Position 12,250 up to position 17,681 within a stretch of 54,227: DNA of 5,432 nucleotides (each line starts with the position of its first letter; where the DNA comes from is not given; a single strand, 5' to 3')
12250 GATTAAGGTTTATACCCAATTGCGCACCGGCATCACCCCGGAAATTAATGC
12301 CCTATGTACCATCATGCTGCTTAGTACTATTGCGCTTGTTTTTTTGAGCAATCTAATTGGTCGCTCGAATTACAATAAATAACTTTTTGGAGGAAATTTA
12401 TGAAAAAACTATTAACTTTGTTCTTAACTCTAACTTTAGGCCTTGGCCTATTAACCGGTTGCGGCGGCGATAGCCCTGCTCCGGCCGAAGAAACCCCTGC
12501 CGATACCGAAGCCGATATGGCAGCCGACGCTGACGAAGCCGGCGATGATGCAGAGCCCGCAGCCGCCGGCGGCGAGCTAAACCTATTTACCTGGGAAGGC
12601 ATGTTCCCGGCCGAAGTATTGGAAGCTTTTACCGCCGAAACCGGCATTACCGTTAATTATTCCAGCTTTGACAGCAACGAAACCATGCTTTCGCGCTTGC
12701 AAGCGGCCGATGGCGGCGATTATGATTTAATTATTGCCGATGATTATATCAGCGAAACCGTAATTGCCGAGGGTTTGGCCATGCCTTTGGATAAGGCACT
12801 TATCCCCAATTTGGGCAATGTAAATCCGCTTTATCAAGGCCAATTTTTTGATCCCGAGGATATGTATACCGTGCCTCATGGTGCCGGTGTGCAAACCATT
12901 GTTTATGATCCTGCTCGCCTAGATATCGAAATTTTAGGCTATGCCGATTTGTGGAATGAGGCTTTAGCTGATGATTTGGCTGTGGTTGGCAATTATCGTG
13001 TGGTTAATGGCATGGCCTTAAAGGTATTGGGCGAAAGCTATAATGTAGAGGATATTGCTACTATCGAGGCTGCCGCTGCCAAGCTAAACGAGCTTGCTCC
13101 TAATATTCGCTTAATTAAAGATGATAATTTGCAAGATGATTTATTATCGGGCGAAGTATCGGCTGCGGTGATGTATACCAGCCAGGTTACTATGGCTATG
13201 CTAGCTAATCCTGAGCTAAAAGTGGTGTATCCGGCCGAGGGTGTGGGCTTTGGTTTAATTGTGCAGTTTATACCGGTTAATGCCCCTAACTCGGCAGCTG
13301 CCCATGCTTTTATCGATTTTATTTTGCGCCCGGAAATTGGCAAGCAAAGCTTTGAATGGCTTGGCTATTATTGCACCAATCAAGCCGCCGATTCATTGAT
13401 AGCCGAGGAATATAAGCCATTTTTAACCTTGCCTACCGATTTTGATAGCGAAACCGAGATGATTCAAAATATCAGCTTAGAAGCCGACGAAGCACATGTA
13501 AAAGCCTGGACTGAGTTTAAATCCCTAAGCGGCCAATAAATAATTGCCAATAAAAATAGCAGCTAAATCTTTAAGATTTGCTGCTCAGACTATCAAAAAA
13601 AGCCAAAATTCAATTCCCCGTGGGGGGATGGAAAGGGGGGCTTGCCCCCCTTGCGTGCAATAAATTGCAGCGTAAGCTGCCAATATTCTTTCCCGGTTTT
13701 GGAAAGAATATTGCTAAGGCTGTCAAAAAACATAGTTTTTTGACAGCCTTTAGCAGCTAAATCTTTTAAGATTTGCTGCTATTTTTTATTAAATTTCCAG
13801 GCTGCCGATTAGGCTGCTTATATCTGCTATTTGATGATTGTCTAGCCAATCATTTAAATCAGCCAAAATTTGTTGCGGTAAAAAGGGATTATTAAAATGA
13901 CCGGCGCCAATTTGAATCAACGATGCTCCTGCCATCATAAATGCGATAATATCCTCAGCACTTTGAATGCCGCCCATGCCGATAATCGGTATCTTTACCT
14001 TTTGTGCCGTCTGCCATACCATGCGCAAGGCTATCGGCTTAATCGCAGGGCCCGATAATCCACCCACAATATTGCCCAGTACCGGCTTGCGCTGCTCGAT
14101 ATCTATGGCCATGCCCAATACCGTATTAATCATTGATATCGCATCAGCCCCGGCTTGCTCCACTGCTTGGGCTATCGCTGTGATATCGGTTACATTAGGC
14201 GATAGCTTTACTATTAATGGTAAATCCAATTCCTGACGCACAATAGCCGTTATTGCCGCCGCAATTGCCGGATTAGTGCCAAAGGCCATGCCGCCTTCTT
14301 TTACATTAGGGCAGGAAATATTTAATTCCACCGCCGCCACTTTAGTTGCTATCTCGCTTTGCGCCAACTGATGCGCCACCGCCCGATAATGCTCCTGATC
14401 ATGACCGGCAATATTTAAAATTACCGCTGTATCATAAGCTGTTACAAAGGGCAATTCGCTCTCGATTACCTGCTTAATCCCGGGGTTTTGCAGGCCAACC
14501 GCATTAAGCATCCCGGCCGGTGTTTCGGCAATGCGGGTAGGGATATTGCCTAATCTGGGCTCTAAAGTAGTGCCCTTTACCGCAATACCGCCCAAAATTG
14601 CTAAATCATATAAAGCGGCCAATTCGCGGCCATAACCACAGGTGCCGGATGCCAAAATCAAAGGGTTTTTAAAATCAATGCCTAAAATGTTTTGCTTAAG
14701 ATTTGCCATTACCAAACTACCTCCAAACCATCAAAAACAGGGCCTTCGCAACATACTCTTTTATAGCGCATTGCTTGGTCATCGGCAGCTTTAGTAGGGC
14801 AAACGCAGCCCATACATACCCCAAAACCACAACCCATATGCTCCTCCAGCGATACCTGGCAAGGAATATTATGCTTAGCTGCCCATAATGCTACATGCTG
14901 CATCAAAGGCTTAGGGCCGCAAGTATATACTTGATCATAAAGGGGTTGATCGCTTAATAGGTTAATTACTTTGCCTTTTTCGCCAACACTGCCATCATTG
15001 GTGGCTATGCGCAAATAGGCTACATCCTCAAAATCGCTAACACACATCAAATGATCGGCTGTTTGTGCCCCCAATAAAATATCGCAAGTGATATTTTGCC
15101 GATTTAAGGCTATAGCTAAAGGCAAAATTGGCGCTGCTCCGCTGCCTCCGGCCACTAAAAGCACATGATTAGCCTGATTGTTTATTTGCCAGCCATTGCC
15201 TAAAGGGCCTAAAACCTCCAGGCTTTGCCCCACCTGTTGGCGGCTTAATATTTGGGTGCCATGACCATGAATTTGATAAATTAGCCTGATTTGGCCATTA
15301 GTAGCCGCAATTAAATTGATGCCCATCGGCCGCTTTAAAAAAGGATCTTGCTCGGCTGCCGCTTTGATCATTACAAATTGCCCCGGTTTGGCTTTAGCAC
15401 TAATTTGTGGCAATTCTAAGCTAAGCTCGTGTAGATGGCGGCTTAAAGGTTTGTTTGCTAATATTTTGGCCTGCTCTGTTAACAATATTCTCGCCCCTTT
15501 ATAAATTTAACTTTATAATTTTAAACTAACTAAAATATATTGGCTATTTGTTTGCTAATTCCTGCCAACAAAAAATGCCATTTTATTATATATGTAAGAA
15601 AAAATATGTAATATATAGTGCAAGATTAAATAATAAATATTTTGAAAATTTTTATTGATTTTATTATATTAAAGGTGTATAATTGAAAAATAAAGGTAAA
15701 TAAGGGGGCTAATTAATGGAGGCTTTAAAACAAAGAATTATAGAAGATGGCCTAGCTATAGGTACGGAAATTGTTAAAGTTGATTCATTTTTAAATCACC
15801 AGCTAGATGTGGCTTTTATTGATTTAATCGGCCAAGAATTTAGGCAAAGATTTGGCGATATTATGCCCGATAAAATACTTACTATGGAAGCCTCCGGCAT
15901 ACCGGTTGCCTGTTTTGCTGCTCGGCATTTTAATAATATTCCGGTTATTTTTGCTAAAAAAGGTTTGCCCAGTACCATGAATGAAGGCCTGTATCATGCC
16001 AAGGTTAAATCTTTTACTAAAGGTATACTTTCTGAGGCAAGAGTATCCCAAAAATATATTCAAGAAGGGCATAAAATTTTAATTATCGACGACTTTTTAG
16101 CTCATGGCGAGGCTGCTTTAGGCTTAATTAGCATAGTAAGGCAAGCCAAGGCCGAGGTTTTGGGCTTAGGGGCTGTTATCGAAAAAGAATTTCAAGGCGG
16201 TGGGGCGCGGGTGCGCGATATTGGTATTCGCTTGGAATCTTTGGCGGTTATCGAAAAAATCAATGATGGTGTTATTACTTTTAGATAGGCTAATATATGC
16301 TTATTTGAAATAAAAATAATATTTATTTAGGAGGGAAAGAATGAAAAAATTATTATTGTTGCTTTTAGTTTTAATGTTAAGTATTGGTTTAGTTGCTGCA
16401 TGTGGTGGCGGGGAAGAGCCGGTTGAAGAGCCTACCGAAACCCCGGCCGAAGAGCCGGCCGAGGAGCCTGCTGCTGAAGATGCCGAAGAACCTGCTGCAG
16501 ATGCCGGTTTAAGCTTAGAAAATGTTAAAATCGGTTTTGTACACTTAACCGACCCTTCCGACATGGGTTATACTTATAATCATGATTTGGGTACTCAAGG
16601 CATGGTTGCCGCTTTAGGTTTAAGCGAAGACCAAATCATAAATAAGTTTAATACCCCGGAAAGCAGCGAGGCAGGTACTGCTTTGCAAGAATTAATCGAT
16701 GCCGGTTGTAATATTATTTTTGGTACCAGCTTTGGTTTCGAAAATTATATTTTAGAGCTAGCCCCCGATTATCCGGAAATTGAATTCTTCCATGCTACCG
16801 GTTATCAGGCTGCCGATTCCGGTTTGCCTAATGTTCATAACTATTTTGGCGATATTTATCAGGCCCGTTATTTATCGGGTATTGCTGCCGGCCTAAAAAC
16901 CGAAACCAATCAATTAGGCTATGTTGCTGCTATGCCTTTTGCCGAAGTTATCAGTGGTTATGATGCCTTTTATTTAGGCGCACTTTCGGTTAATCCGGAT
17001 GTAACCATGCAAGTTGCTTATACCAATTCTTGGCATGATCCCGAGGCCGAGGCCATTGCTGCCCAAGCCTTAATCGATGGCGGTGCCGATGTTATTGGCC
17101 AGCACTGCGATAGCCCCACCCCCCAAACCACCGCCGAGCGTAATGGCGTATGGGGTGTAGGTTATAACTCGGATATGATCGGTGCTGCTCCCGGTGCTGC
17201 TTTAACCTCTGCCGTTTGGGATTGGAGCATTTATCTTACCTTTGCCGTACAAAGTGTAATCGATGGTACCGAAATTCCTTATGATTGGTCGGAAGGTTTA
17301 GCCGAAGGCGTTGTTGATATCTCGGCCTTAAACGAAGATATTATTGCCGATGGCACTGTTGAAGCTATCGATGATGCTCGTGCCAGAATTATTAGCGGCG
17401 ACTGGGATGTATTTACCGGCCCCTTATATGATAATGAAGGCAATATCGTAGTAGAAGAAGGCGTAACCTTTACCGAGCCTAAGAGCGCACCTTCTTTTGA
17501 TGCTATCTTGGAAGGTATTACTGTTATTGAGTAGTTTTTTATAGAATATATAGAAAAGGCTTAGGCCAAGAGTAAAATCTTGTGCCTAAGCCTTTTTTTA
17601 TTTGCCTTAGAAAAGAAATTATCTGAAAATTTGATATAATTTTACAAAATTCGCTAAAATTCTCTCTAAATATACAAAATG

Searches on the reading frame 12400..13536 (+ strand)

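Call 78: search_protein_families(library=pfam, proteins=[window:12400-13536:+], max_evalue=0.00001)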
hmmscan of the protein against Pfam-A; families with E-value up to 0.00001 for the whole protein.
window:12400-13536:+ (379 aa): 4 families
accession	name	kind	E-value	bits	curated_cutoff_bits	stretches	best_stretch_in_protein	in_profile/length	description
PF13416.11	SBP_bac_8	-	1.3e-23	84.7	27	1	73-332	2-267/279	Bacterial extracellular solute-binding protein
PF01547.30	SBP_bac_1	-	1.7e-19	71.4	26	1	69-313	10-305/307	Bacterial extracellular solute-binding protein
PF13343.11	SBP_bac_6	-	1.5e-15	57.8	24.6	1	109-348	5-241/245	Bacterial extracellular solute-binding protein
PF13531.11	SBP_bac_11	-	5.4e-10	39.9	25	1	72-312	15-216/227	Bacterial extracellular solute-binding protein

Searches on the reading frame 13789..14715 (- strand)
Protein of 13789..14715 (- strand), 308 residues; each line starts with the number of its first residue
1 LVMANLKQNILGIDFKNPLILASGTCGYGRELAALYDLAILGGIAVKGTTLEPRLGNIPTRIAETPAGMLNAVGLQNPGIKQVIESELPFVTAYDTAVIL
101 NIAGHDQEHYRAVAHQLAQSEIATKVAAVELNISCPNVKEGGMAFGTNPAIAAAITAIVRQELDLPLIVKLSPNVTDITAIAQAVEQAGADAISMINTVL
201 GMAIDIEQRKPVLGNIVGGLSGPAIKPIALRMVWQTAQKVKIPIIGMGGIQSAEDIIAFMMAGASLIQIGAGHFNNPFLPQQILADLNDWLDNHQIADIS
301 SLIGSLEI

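Call 78: search_protein_families(library=pfam, proteins=[window:13789-14715:-], max_evalue=0.00001)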
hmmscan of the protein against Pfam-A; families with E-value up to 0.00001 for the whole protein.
window:13789-14715:- (308 aa): 2 families
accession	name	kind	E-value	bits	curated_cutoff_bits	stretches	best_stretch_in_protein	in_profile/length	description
PF01180.27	DHO_dh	-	5.3e-83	279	27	1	6-290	2-290/291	Dihydroorotate dehydrogenase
PF01207.24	Dus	-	2.9e-09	36.9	20.4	0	97-193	55-155/311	Dihydrouridine synthase (Dus)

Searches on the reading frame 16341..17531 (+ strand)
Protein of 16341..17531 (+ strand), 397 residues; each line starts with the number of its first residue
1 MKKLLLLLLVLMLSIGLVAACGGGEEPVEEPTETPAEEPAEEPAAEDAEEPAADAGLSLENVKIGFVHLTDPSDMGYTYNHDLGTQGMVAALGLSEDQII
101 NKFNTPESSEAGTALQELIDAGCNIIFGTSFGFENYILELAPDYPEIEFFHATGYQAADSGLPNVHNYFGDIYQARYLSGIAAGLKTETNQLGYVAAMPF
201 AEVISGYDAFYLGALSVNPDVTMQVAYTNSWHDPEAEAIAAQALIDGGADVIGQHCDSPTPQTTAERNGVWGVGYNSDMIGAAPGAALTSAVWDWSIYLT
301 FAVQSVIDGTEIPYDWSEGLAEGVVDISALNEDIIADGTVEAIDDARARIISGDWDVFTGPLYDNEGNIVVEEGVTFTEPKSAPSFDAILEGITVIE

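Call 78: search_protein_families(library=pfam, proteins=[window:16341-17531:+], max_evalue=0.00001)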
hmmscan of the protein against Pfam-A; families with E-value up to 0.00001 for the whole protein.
window:16341-17531:+ (397 aa): 1 family
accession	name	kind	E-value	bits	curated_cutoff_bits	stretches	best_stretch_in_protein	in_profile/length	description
PF02608.20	Bmp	-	8.3e-42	143.6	24.1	1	64-353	4-293/301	ABC transporter substrate-binding protein PnrA-like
